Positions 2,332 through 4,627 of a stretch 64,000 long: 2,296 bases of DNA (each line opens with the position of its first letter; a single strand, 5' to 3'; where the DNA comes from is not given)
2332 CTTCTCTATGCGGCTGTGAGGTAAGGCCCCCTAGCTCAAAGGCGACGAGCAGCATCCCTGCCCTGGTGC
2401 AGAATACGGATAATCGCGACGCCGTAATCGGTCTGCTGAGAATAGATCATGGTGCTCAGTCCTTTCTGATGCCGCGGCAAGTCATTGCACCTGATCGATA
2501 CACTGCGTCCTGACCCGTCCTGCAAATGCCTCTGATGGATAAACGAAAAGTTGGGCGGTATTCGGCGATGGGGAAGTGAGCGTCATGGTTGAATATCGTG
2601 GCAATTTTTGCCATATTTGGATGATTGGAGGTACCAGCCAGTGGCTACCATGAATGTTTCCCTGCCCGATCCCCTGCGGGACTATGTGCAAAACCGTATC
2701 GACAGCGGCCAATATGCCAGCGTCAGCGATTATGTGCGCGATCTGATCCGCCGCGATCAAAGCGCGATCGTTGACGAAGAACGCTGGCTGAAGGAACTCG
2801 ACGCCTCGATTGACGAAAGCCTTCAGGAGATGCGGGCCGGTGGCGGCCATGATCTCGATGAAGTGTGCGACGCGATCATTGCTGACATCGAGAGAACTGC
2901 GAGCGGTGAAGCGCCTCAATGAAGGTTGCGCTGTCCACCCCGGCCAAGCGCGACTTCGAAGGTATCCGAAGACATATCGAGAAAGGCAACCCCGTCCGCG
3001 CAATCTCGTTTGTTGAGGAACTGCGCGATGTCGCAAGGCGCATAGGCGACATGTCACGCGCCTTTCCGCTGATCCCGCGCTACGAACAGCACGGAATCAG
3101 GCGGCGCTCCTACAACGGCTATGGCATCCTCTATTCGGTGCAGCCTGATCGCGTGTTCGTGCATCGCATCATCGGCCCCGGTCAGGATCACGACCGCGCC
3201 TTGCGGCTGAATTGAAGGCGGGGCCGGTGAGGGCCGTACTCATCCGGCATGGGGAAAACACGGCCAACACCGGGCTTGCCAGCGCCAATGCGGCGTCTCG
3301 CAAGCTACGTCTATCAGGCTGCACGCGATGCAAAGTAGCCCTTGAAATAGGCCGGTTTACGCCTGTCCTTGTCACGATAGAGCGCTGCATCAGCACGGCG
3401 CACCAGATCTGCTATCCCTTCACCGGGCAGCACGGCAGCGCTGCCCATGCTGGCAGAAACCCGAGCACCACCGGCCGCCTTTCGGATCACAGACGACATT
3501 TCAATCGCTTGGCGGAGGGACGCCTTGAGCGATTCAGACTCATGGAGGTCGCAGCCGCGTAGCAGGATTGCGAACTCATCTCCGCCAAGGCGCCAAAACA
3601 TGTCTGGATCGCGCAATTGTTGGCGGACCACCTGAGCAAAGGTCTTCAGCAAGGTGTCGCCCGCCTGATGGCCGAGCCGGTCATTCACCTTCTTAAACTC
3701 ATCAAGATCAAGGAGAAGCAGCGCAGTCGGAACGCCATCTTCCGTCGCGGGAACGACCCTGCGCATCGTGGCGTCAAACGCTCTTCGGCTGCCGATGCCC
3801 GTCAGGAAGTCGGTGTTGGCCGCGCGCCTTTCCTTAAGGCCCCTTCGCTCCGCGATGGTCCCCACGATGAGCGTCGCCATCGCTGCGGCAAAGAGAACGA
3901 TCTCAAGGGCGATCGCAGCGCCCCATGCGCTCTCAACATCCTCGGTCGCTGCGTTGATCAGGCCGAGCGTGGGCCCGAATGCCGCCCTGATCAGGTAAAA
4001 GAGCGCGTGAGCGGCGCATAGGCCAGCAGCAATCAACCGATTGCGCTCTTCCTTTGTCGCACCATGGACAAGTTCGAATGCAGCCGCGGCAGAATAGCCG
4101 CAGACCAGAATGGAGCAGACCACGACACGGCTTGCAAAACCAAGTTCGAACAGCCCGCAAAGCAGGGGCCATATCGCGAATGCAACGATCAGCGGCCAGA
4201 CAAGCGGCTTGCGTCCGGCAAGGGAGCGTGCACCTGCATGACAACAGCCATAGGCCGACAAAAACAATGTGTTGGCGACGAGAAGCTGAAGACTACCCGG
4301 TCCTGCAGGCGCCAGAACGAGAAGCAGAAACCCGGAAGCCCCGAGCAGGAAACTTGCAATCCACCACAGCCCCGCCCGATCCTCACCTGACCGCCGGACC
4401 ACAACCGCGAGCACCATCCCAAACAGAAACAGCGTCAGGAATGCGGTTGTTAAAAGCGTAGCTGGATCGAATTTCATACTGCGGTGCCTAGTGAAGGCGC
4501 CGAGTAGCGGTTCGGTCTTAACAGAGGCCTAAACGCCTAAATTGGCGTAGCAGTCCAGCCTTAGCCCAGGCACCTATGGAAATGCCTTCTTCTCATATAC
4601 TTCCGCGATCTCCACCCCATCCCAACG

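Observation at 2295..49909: A ~28-bp AT-rich composite motif recurs at seven intergenic junctions and divides the plasmid into cassettes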

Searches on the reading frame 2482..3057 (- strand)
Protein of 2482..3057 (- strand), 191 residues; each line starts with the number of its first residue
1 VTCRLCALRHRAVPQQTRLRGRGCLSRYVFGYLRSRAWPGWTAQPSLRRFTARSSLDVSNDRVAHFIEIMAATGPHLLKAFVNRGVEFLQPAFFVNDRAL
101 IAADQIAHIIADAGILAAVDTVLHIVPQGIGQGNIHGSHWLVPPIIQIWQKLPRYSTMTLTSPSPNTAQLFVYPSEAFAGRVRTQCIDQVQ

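Call 7: search_protein_families(library=pfam, proteins=[window:2482-3057:-])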
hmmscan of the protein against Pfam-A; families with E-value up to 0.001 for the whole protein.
window:2482-3057:- (191 aa): 0 families

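Call 18: search_protein_families(library=ncbifam, proteins=[window:2482-3057:-], max_evalue=0.01)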
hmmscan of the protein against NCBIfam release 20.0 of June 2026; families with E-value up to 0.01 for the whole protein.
window:2482-3057:- (191 aa): 0 families

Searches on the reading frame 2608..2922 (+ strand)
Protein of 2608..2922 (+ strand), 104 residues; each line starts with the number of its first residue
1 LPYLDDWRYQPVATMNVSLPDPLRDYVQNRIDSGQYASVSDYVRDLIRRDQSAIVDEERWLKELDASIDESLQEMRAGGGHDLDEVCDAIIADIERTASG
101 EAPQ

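Call 80: search_protein_families(library=pfam, proteins=[window:2608-2922:+], max_evalue=0.01)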
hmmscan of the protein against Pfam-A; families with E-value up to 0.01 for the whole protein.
window:2608-2922:+ (104 aa): 0 families

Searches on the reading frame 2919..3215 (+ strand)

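Call 80: search_protein_families(library=pfam, proteins=[window:2919-3215:+], max_evalue=0.01)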
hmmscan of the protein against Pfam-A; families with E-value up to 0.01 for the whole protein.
window:2919-3215:+ (98 aa): 1 family
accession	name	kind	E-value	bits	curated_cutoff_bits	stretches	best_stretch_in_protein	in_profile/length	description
PF05016.21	ParE_toxin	-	9.6e-10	39.4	23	1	4-85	2-83/89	ParE toxin of type II toxin-antitoxin system, parDE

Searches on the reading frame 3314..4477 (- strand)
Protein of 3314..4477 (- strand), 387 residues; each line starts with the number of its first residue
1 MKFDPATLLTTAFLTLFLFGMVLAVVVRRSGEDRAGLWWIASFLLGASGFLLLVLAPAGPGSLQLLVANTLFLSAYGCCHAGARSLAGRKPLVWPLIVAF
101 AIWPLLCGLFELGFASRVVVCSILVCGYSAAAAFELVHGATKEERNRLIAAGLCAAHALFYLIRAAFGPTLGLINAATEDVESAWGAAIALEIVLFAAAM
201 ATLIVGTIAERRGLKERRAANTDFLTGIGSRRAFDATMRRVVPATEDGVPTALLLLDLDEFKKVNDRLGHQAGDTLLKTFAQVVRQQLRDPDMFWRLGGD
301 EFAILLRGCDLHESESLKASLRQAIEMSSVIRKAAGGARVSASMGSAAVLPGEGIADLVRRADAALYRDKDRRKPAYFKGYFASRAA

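Call 7: search_protein_families(library=pfam, proteins=[window:3314-4477:-])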
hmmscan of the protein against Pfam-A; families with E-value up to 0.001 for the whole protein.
window:3314-4477:- (387 aa): 1 family
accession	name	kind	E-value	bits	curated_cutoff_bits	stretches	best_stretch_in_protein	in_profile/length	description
PF00990.26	GGDEF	-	1.4e-35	122.9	23.8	1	220-373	1-158/161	Diguanylate cyclase, GGDEF domain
